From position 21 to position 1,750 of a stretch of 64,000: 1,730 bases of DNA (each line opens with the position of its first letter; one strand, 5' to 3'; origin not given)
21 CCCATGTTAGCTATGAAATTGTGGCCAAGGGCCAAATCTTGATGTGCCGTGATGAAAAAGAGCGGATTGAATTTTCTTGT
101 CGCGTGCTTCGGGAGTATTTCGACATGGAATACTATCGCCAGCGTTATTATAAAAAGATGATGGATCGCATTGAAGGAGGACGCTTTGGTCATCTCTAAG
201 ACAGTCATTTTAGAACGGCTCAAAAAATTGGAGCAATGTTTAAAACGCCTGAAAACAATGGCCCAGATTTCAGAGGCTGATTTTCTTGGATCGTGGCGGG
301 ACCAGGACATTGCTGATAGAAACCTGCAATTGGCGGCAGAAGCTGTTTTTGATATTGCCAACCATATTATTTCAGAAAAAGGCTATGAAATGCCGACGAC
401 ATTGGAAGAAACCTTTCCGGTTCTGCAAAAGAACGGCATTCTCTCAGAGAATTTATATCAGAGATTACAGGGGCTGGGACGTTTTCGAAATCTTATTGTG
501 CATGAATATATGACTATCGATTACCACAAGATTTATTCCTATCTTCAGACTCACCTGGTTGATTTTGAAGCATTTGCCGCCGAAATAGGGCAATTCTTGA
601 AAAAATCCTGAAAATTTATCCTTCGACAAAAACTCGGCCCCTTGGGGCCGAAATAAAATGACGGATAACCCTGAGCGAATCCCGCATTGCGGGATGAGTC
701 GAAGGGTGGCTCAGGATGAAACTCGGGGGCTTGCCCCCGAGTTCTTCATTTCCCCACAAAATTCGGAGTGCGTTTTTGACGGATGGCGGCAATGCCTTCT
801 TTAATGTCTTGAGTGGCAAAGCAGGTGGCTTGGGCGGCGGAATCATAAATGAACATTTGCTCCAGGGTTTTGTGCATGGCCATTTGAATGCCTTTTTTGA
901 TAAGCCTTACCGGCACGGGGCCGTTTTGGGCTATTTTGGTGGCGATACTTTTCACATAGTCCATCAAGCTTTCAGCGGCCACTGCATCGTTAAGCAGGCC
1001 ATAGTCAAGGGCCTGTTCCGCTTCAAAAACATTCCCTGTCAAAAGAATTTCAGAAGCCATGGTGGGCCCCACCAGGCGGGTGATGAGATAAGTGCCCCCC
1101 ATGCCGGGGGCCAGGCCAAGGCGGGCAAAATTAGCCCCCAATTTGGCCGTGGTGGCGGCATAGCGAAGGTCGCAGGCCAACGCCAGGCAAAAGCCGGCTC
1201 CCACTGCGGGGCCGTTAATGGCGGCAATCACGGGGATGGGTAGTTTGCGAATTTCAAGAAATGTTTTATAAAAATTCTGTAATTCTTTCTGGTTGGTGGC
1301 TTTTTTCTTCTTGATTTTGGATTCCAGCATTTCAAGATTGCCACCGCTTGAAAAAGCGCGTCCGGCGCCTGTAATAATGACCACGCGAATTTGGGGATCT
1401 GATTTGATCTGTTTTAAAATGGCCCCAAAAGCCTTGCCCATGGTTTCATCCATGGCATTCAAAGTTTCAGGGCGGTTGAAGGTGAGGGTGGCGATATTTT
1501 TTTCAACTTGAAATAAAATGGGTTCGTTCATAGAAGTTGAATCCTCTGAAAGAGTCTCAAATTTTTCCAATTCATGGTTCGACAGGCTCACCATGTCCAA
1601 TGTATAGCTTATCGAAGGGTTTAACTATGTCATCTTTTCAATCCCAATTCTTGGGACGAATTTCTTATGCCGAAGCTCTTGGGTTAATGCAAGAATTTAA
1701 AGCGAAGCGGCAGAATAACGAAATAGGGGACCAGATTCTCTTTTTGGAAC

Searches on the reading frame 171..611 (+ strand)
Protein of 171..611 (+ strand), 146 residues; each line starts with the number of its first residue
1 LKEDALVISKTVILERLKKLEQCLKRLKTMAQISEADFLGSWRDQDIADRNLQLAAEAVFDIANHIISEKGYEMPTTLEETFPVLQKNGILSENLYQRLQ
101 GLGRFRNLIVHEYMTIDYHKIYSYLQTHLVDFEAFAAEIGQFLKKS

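Call 17: search_protein_families(library=pfam, proteins=[window:171-611:+])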
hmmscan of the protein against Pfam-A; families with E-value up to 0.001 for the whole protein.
window:171-611:+ (146 aa): 2 families
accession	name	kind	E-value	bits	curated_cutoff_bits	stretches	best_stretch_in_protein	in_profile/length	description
PF01934.22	HepT-like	-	9.7e-31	106.4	23.5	1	20-139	1-120/120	Ribonuclease HepT-like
PF20797.2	HepT-like_2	-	0.00016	22.2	27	1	87-144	50-108/110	HepT-like protein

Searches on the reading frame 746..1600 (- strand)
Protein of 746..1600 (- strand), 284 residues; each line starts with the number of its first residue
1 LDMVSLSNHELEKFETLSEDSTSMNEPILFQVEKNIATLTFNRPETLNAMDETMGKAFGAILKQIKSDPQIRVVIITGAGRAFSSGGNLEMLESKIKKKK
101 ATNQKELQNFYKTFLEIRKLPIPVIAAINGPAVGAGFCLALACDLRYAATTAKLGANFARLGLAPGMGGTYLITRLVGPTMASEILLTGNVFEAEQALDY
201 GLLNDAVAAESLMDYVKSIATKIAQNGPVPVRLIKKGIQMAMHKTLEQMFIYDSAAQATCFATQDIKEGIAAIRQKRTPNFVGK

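Call 17: search_protein_families(library=pfam, proteins=[window:746-1600:-])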
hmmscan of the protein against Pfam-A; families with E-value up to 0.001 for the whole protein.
window:746-1600:- (284 aa): 2 families
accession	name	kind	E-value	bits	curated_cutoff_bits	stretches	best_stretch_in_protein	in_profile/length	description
PF00378.25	ECH_1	-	2.6e-61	207.6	27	1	33-283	3-250/251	Enoyl-CoA hydratase/isomerase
PF16113.10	ECH_2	-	1.6e-35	123.7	27.2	1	37-219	2-184/335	Enoyl-CoA hydratase/isomerase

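Call 104: find_encoding_contigs(protein=window:746-1600:-, flank=10000, max_places=3)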
Protein window:746-1600:- (284 aa): 1 contig read that carries it; 1 place shown.
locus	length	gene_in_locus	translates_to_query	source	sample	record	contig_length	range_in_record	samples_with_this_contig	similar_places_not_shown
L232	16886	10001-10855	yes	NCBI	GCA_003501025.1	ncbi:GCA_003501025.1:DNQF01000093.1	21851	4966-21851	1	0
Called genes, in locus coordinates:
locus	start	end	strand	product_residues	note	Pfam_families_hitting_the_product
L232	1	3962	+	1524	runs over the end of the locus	PF00310:GATase_2, PF04898:Glu_syn_central, PF01645:Glu_synthase, PF01493:GXGXG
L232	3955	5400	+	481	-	PF14691:Fer4_20, PF00070:Pyr_redox (weak), PF01266:DAO (weak), PF03486:HI0933_like (weak), PF07992:Pyr_redox_2, PF12831:FAD_oxidored (weak), PF13450:NAD_binding_8, PF01593:Amino_oxidase, +2 more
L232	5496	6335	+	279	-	PF27252:AF_1314_C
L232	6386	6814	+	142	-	-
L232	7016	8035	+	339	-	PF01073:3Beta_HSD, PF01370:Epimerase, PF02719:Polysacc_synt_2 (weak), PF16363:GDP_Man_Dehyd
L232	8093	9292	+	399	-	PF01553:Acyltransferase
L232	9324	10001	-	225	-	PF21948:LplA-B_cat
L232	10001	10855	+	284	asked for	PF00378:ECH_1, PF16113:ECH_2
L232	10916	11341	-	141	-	PF01934:HepT-like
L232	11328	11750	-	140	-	PF01909:NTP_transf_2, PF18765:Polbeta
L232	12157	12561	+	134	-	PF02604:PhdYeFM_antitox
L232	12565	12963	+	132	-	PF01850:PIN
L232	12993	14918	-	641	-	-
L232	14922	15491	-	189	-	-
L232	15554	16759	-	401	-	-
